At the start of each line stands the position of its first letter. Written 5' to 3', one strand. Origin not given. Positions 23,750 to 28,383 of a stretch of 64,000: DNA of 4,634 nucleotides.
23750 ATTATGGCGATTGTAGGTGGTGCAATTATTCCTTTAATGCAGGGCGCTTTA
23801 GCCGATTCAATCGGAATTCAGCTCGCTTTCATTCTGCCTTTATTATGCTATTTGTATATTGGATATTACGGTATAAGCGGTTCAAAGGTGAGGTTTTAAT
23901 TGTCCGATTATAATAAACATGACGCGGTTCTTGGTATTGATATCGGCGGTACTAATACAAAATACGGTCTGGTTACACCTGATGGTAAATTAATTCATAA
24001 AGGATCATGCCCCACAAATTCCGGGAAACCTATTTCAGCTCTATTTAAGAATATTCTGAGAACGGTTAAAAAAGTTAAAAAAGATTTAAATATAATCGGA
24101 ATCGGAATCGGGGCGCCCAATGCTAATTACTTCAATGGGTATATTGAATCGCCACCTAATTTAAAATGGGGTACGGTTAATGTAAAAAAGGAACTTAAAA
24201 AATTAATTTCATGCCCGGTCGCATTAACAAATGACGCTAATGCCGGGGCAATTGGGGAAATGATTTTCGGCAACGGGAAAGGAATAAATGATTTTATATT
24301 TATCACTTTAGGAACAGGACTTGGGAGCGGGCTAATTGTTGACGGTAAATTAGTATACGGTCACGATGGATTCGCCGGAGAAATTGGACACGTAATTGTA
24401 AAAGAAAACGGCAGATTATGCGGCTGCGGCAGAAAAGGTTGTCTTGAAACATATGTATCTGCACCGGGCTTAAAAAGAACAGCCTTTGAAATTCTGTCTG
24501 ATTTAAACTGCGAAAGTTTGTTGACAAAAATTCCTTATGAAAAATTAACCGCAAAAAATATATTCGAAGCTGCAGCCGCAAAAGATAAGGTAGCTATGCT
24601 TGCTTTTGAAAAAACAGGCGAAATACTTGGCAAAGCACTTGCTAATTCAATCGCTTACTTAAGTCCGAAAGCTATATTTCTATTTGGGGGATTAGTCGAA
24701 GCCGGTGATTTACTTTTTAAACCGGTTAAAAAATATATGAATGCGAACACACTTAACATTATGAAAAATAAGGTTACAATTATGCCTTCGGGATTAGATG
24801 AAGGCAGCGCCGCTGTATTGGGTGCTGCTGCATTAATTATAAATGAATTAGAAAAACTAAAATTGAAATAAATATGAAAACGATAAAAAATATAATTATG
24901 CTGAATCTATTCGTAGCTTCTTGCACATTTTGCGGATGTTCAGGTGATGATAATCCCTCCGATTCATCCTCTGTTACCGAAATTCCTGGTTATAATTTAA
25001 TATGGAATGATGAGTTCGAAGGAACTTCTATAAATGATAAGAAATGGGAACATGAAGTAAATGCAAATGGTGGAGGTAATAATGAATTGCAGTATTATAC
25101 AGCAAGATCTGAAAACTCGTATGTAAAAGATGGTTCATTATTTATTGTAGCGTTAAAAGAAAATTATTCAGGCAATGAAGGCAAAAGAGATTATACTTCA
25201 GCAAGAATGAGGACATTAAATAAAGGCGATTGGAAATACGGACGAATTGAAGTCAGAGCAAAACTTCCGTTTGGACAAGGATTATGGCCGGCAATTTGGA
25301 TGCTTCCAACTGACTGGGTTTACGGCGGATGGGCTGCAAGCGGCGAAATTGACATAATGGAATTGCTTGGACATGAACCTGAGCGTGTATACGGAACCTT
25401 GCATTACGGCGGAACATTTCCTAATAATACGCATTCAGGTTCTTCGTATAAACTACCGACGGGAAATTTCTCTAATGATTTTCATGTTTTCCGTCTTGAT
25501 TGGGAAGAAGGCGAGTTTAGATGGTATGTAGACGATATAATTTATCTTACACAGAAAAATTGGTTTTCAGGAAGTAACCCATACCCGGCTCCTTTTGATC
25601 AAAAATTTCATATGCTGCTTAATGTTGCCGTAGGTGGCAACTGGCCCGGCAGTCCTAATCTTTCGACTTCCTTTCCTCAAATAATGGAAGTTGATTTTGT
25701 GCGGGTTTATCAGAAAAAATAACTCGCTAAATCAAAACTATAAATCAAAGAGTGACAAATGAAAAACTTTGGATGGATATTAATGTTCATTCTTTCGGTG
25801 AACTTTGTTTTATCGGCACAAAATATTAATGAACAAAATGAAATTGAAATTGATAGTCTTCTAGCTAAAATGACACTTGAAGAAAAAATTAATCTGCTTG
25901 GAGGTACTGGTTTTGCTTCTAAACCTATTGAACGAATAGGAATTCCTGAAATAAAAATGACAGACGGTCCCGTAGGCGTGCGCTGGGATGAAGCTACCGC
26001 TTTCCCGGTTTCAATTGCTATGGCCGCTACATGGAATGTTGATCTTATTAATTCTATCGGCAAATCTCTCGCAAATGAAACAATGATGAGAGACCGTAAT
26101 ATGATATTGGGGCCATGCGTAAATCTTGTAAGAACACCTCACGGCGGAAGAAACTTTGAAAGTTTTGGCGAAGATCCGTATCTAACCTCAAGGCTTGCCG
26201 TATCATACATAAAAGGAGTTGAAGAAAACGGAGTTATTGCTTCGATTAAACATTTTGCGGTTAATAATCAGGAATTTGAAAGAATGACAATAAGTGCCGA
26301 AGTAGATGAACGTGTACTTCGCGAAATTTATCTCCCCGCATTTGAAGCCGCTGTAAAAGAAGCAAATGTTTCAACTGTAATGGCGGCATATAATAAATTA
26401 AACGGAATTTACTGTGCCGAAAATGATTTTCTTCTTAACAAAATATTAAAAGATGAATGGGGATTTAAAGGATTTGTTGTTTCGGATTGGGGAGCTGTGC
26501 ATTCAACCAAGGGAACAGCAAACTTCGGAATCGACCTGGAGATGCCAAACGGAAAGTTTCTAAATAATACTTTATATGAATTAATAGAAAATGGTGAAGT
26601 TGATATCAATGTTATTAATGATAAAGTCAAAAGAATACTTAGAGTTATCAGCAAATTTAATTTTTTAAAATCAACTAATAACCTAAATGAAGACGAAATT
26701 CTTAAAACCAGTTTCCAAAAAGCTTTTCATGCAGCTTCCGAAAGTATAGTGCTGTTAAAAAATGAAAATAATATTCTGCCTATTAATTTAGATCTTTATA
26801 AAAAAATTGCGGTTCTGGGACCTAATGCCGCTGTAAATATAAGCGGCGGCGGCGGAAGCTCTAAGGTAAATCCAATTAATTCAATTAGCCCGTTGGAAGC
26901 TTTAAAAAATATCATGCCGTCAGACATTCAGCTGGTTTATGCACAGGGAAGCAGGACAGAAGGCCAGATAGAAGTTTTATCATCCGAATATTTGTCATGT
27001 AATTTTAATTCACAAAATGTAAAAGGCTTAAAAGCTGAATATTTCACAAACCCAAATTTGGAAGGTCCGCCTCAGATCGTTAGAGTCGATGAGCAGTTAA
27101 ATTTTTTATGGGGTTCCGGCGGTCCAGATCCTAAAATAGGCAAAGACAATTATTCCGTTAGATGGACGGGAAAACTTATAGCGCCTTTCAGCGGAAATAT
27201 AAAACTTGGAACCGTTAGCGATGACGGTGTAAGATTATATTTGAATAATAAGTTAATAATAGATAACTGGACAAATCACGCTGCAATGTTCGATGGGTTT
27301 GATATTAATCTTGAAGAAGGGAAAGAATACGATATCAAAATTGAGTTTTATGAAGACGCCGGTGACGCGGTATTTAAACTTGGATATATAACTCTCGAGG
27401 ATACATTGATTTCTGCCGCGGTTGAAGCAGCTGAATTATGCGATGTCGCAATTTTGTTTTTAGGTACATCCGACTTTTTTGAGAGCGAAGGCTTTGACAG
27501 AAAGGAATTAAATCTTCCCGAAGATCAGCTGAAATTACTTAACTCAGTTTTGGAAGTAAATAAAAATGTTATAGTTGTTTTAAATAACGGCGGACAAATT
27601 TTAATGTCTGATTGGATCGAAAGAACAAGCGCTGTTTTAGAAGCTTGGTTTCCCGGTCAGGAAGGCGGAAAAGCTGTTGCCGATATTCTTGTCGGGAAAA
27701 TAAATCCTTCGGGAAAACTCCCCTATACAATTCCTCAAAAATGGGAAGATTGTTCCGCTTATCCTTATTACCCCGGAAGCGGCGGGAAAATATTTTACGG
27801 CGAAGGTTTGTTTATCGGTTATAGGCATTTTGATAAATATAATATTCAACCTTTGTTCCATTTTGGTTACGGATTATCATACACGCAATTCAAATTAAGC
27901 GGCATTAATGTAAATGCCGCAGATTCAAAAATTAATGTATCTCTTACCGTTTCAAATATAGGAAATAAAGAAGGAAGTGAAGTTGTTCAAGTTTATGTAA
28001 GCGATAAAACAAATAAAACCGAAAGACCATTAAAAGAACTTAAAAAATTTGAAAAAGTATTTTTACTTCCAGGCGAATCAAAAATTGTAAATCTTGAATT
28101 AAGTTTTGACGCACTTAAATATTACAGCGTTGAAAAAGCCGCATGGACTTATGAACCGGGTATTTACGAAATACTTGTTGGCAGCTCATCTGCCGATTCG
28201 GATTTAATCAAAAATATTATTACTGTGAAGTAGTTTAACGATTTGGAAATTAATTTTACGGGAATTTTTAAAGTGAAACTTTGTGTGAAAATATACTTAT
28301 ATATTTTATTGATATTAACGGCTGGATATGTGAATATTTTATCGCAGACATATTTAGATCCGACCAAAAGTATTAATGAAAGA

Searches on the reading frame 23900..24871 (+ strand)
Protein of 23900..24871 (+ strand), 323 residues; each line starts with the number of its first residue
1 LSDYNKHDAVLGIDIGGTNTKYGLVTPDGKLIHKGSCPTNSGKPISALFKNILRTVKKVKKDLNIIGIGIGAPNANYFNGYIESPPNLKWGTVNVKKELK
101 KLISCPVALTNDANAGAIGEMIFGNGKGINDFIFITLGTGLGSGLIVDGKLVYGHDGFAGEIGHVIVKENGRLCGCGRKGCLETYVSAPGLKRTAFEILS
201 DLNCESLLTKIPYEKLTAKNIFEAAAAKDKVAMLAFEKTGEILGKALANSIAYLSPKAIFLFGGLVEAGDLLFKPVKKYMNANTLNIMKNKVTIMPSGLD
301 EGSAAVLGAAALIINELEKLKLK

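Call 72: search_protein_families(library=pfam, proteins=[window:23900-24871:+], max_evalue=0.00001)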
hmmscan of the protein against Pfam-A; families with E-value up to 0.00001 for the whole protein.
window:23900-24871:+ (323 aa): 1 family
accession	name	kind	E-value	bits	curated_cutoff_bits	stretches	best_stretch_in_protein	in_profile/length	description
PF00480.26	ROK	-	3.1e-66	224.3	22.9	1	11-314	2-292/294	ROK family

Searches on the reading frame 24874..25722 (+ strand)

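Call 72: search_protein_families(library=pfam, proteins=[window:24874-25722:+], max_evalue=0.00001)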
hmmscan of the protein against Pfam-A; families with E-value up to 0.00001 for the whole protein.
window:24874-25722:+ (282 aa): 2 families
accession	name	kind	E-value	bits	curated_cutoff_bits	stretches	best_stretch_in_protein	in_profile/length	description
PF00722.28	Glyco_hydro_16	-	3.8e-21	75.8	22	1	82-258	14-163/175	Glycosyl hydrolases family 16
PF03935.22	SKN1_KRE6_Sbg1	-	2.9e-11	42.9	30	0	201-282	363-452/501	Beta-glucan synthesis-associated protein SKN1/KRE6/Sbg1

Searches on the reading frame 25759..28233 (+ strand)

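Call 72: search_protein_families(library=pfam, proteins=[window:25759-28233:+], max_evalue=0.00001)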
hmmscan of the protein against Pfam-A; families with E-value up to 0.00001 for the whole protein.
window:25759-28233:+ (824 aa): 4 families
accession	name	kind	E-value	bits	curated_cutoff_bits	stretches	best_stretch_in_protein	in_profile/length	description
PF01915.27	Glyco_hydro_3_C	-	3.8e-60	203.7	31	1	330-708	1-200/200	Glycosyl hydrolase family 3 C-terminal domain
PF00933.27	Glyco_hydro_3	-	2.4e-47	162.3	27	1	58-296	59-316/316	Glycosyl hydrolase family 3 N terminal domain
PF07691.17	PA14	-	1.2e-26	93.7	24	1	422-536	3-124/147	PA14 domain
PF14310.12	Fn3-like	-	2.5e-23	82.4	25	1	741-811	1-71/71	Fibronectin type III-like domain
